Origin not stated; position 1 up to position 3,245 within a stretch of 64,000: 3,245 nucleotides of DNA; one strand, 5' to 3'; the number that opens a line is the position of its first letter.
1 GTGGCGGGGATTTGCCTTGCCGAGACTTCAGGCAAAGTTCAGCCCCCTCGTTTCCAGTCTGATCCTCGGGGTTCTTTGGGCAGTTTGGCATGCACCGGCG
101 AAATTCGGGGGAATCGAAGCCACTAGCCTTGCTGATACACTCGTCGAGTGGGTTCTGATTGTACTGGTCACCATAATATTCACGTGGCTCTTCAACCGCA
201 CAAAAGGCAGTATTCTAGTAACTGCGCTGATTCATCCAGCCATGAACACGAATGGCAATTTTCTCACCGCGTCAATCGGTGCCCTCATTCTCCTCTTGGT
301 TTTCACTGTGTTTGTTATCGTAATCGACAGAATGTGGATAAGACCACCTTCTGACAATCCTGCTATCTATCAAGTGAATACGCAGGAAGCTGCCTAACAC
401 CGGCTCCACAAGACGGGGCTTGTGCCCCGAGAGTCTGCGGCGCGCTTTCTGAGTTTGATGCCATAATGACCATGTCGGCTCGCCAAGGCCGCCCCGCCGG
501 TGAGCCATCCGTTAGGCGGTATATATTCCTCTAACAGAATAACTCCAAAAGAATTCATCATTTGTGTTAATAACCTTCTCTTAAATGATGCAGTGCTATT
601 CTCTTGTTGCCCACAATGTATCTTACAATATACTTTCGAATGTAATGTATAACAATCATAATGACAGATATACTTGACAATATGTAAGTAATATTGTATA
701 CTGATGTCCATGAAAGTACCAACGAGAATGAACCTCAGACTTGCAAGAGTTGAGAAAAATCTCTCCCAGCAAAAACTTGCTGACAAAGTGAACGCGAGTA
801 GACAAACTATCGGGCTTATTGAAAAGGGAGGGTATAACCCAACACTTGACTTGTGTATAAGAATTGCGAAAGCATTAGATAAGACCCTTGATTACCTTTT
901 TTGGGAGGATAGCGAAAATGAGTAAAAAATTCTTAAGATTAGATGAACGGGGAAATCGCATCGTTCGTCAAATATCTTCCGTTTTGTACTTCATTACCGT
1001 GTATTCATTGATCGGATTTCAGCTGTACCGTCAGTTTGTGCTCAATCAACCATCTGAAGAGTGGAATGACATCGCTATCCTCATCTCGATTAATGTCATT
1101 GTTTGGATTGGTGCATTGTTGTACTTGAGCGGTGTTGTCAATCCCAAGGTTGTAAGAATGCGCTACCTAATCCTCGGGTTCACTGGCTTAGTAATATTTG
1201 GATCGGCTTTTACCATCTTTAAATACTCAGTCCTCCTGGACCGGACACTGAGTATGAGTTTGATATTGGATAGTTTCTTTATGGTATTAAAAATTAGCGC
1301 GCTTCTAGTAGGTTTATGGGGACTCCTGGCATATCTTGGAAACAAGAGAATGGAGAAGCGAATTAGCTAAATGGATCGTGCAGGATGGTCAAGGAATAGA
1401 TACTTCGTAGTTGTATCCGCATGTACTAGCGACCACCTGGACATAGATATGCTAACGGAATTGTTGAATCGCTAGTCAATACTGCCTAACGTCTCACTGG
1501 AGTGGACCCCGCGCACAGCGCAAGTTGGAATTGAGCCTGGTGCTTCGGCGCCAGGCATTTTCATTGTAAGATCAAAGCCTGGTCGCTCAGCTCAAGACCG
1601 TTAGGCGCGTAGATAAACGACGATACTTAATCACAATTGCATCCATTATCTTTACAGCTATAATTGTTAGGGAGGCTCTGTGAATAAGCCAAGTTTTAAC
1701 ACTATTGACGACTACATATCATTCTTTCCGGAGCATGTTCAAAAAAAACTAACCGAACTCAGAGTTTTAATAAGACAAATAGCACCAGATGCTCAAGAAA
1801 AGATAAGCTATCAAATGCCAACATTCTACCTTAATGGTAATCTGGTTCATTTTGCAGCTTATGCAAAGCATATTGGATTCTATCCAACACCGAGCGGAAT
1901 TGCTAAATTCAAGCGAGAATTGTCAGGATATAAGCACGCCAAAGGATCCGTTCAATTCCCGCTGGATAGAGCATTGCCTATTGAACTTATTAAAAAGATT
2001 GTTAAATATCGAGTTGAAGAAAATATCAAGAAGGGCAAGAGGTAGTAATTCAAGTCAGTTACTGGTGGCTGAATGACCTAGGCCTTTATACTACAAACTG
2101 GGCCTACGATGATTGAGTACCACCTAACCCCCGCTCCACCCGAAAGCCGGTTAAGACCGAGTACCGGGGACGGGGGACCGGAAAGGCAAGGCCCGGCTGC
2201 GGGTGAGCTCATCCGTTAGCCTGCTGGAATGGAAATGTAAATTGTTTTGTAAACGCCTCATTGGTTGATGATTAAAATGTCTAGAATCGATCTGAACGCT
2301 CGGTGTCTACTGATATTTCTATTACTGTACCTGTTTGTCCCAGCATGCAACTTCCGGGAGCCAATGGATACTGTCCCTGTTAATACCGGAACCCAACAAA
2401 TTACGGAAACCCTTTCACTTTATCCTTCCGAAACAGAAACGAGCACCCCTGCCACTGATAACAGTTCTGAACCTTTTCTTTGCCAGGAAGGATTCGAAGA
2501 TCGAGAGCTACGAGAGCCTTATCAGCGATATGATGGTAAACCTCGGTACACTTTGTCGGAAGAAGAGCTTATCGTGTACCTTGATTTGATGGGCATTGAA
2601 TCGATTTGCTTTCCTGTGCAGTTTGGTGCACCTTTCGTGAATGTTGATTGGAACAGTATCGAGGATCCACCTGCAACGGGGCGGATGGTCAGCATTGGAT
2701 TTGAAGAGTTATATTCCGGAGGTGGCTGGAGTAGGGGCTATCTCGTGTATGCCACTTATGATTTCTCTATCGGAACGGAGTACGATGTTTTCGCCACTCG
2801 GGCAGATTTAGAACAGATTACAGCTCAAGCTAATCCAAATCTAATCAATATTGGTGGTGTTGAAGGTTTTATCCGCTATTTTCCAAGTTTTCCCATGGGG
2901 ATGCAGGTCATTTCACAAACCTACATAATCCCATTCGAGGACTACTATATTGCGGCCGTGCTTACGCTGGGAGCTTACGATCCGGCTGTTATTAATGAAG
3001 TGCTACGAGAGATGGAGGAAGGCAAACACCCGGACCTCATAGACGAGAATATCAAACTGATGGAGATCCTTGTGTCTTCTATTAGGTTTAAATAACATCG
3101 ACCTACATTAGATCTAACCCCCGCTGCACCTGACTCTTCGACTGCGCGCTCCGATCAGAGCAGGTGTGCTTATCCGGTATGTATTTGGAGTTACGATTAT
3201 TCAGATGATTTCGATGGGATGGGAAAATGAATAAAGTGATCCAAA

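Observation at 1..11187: Integron-type gene-cassette array with a distinctive GC-rich attC family; integrase not in window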

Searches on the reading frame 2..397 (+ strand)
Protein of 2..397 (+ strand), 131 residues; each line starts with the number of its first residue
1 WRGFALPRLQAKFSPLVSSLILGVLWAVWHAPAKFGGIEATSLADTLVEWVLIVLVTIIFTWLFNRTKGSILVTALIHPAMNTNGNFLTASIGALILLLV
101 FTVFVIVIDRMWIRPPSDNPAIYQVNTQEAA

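Call 10: search_protein_families(library=pfam, proteins=[window:2-397:+], max_evalue=0.01)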
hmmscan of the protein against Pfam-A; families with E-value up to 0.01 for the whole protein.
window:2-397:+ (131 aa): 2 families
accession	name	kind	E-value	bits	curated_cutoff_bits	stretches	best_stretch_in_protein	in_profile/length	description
PF02517.21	Rce1-like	-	1.6e-12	48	22.4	1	1-83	23-92/93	Type II CAAX prenyl endopeptidase Rce1-like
PF05814.16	Ac76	-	0.00063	20.2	22.5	0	94-128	27-61/83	Orf76 (Ac76)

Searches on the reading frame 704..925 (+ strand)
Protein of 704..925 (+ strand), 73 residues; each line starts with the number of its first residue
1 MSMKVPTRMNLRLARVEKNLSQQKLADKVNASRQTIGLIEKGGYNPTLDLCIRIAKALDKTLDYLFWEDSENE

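Call 10: search_protein_families(library=pfam, proteins=[window:704-925:+], max_evalue=0.01)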
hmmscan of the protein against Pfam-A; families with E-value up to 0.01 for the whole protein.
window:704-925:+ (73 aa): 6 families
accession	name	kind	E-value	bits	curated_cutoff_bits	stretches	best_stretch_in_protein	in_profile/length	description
PF01381.28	HTH_3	-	8.5e-16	58.2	23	1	11-65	1-55/55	Helix-turn-helix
PF12844.13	HTH_19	-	1.9e-06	28.1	30.2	1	10-66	3-59/64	Helix-turn-helix domain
PF13560.12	HTH_31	-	4.1e-06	27.4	27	1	11-59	6-55/64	Helix-turn-helix domain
PF07022.19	Phage_CI_repr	-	1.1e-05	26.1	22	1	21-67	14-59/65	Bacteriophage CI repressor helix-turn-helix domain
PF13443.12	HTH_26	-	0.003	18.2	22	1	11-61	2-53/63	Cro/C1-type HTH DNA-binding domain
PF13413.12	HTH_25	-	0.0048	17.1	24.6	1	11-44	2-35/62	Helix-turn-helix domain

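Call 11: find_encoding_contigs(protein=window:704-925:+, flank=10000, max_places=6)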
Protein window:704-925:+ (73 aa): 3 contigs read that carry it; 3 places shown.
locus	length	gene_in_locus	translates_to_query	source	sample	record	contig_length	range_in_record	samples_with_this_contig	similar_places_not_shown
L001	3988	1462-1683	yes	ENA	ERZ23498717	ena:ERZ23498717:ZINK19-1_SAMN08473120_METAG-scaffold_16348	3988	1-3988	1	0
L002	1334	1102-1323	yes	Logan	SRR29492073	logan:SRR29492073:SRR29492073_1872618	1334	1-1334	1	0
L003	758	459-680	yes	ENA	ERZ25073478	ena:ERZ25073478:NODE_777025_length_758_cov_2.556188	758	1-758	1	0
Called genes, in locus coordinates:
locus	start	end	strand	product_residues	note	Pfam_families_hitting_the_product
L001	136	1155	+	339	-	PF02517:Rce1-like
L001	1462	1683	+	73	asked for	PF12844:HTH_19 (weak), PF13560:HTH_31 (weak), PF01381:HTH_3, PF07022:Phage_CI_repr (weak)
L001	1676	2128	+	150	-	-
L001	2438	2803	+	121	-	PF08818:DUF1801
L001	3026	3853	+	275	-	-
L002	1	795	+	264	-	?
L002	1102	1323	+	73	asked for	PF12844:HTH_19 (weak), PF13560:HTH_31 (weak), PF01381:HTH_3, PF07022:Phage_CI_repr (weak)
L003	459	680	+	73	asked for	PF12844:HTH_19 (weak), PF13560:HTH_31 (weak), PF01381:HTH_3, PF07022:Phage_CI_repr (weak)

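Call 15: find_related_loci(query=L001:136-1155:+, collection=genome_contigs, flank=10000)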
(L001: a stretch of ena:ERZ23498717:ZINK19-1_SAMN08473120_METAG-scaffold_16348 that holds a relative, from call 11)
Query L001:136-1155:+ (339 aa) in genome_contigs; peptide patterns used: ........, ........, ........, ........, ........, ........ (x = any residue, [..] = any of these).
137 stretches matched a pattern; 14 encode a relative of the query (tblastn E <= 1e-3); 14 distinct loci.
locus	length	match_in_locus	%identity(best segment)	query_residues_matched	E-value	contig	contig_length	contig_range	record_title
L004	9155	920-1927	85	1-336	0e+0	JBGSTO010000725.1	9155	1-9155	MAG: Anaerolineales bacterium isolate JTS-AC409 k141_1138920, whole genome shotgun sequence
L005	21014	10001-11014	79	1-338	6e-163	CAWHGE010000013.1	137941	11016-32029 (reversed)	MAG: uncultured Chloroflexia bacterium isolate MFD00709.bin.2.174 genome assembly, contig: contig_26265, whole genome sh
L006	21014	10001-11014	79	1-338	2e-176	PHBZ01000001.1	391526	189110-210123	MAG: Chloroflexi bacterium HGW-Chloroflexi-10 Ig3397_v2_scaffold_8, whole genome shotgun sequence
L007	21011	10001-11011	69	1-337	1e-149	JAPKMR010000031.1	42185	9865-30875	MAG: Anaerolineae bacterium isolate MO53 NODE_31_length_42185_cov_2.231524:GC=0.605, whole genome shotgun sequence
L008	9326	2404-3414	68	1-337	1e-146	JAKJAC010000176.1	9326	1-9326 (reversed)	MAG: Chloroflexota bacterium isolate UR.bin201 NODE_176_length_9326_cov_2.244243, whole genome shotgun sequence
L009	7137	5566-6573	69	1-339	6e-143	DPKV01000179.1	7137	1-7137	MAG TPA_asm: Anaerolineaceae bacterium isolate UBA10909 contig_35049, whole genome shotgun sequence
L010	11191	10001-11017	77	1-339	1e-125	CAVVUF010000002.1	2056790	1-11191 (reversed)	MAG: uncultured Chloroflexia bacterium isolate MFD02979.bin.2.57 genome assembly, contig: contig_23449, whole genome sho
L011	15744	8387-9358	33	2-327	6e-36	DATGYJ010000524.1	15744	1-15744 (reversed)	MAG TPA_asm: Anaerolineales bacterium isolate SMAG_U10632 k141_181169, whole genome shotgun sequence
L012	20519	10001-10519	37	147-314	2e-25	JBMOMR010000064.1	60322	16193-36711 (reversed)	MAG: Chloroflexota bacterium isolate Betzabe_MAG055 MAG055_64, whole genome shotgun sequence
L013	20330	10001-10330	43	194-298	2e-24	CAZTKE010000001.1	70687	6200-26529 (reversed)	MAG TPA_asm: uncultured Desulfovibrionales bacterium isolate binchicken_co92_40 genome assembly, contig: NODE_80_length_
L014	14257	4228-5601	51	1-296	7e-23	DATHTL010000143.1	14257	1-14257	MAG TPA_asm: Anaerolineales bacterium isolate SMAG_U16076 k141_1898527, whole genome shotgun sequence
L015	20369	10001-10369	42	189-307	2e-20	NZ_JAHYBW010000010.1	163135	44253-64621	Haloarcula sp. 1CSR25-25 NODE_10_length_163135_cov_54.152686, whole genome shotgun sequence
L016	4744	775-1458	31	76-291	7e-19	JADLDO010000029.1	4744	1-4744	MAG: Caldilineaceae bacterium isolate SJ28 c_000000501730, whole genome shotgun sequence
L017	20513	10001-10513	39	130-298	3e-25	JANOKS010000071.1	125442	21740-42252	MAG: Alphaproteobacteria bacterium isolate VAR_45_metabat_58 VAR_45_k141_4797163, whole genome shotgun sequence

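Call 96: search_protein_families(library=padloc, proteins=[window:704-925:+], max_evalue=0.001)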
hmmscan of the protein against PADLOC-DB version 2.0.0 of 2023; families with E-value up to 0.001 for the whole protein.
window:704-925:+ (73 aa): 19 families
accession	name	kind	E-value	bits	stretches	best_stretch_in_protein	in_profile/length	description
PDLC02926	HTH_VI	-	4.1e-12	44.2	1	10-71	5-66/92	-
PDLC03952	RmrA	-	7.8e-10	36.1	1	6-71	24-87/395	-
PDLC04142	capH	-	4.7e-09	35.2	1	4-70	4-70/103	capH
PDLC03949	RmrA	-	3.9e-08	30.6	1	9-71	5-67/363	-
PDLC03665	Control_protein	-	1.5e-07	29.6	1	10-65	12-68/77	control protein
PDLC03944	RmrA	-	3e-07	27.8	1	10-70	10-70/384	-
PDLC03947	RmrA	-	3.1e-07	27.6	1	9-69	14-74/383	-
PDLC03943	RmrA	-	3.4e-07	27.7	1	9-63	5-59/370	-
PDLC03954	RmrA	-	3.5e-07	27.5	1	10-71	14-75/380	-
PDLC03946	RmrA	-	7.1e-07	26.3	1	10-71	6-67/357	-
PDLC03671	Control_protein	-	3.9e-06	25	1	9-63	17-71/84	control protein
PDLC03536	REase_II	-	5.6e-06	24.2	1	10-63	14-67/237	Type II restriction enzyme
PDLC04775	PDC-M69A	-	1.5e-05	23.4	1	16-71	17-72/113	-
PDLC03945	RmrA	-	5.5e-05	20.5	1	10-71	6-67/394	-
PDLC03951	RmrA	-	6.6e-05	20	1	10-66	12-68/400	-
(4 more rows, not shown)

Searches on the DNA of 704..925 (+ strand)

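Call 70: search_with_rna_model(model_id=R2, sources=[L001, L002, L003, L004, L005, L006, L007, L008, L009, L010, L011, L012, L013, L014, L015, L016, L017], filters=default, max_evalue=5)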
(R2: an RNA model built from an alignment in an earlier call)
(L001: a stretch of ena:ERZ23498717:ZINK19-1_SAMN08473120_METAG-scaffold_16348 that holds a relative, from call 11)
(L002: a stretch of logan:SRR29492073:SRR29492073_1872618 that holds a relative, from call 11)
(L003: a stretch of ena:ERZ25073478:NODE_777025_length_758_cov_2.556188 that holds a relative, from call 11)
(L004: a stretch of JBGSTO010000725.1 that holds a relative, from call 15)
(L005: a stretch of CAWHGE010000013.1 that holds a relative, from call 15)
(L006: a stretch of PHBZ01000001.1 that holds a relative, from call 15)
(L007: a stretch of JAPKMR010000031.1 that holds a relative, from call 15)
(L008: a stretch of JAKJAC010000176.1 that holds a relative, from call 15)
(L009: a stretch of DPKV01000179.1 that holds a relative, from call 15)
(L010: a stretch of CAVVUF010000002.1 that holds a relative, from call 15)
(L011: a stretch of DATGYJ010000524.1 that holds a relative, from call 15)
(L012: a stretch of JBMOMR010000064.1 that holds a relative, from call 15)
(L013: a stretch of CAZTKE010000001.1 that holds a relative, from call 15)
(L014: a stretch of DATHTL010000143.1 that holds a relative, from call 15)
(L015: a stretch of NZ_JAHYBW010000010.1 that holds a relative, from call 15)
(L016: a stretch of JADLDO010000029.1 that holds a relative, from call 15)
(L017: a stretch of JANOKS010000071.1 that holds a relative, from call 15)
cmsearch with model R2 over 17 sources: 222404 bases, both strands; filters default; matches with E-value up to 5: 4.
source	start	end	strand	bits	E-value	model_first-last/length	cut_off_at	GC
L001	12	108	+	25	0.0015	1-62/62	no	0.55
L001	2880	2979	+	21.2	0.015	1-62/62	no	0.67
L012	18677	18721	+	15.8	0.46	1-62/62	no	0.42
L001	2242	2364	+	15.2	0.65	1-62/62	no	0.58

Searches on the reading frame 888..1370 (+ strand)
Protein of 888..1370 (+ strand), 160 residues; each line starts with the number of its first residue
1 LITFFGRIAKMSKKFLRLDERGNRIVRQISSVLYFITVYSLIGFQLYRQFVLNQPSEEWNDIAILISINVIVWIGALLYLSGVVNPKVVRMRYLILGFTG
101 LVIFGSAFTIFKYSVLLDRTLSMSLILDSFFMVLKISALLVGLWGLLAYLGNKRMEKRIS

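Call 10: search_protein_families(library=pfam, proteins=[window:888-1370:+], max_evalue=0.01)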
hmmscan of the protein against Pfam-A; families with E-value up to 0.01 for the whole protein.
window:888-1370:+ (160 aa): 2 families
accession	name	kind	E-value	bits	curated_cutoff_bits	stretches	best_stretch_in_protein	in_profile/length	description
PF20563.3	DUF6773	-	0.00084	19.6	27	1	18-159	6-155/163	Family of unknown function (DUF6773)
PF07695.17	7TMR-DISM_7TM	-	0.0049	17.2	29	1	33-138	38-144/205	7TM diverse intracellular signalling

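Call 96: search_protein_families(library=padloc, proteins=[window:918-1370:+], max_evalue=0.001)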
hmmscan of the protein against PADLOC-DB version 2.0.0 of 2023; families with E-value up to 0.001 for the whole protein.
window:918-1370:+ (150 aa): 0 families

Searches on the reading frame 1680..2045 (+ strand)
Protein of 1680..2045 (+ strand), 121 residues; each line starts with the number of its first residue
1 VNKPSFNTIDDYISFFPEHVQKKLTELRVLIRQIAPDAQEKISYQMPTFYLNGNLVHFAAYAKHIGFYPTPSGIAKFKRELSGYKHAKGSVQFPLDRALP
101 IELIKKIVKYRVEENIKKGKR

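Call 10: search_protein_families(library=pfam, proteins=[window:1680-2045:+], max_evalue=0.01)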
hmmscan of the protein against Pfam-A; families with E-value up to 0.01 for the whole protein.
window:1680-2045:+ (121 aa): 2 families
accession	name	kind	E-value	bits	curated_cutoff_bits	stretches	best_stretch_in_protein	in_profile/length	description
PF08818.16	DUF1801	-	2.5e-15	57.1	27.2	1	21-112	2-85/85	Domain of unknown function (DU1801)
PF11900.14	DUF3420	-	0.0047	17.5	24.9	0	93-112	5-24/47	Domain of unknown function (DUF3420)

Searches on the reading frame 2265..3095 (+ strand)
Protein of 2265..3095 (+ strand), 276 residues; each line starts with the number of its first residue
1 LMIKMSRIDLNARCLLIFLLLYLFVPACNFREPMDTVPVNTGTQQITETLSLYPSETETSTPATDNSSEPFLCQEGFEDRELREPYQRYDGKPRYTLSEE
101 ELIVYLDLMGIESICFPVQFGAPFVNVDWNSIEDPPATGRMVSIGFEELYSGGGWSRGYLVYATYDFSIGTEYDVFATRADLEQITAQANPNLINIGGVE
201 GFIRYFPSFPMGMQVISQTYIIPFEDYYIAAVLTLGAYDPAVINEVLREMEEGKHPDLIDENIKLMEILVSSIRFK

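Call 10: search_protein_families(library=pfam, proteins=[window:2265-3095:+], max_evalue=0.01)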
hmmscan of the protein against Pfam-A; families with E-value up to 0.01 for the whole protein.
window:2265-3095:+ (276 aa): 0 families

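Call 96: search_protein_families(library=padloc, proteins=[window:2268-3095:+], max_evalue=0.001)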
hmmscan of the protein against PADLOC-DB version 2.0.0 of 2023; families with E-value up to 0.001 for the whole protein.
window:2268-3095:+ (275 aa): 0 families
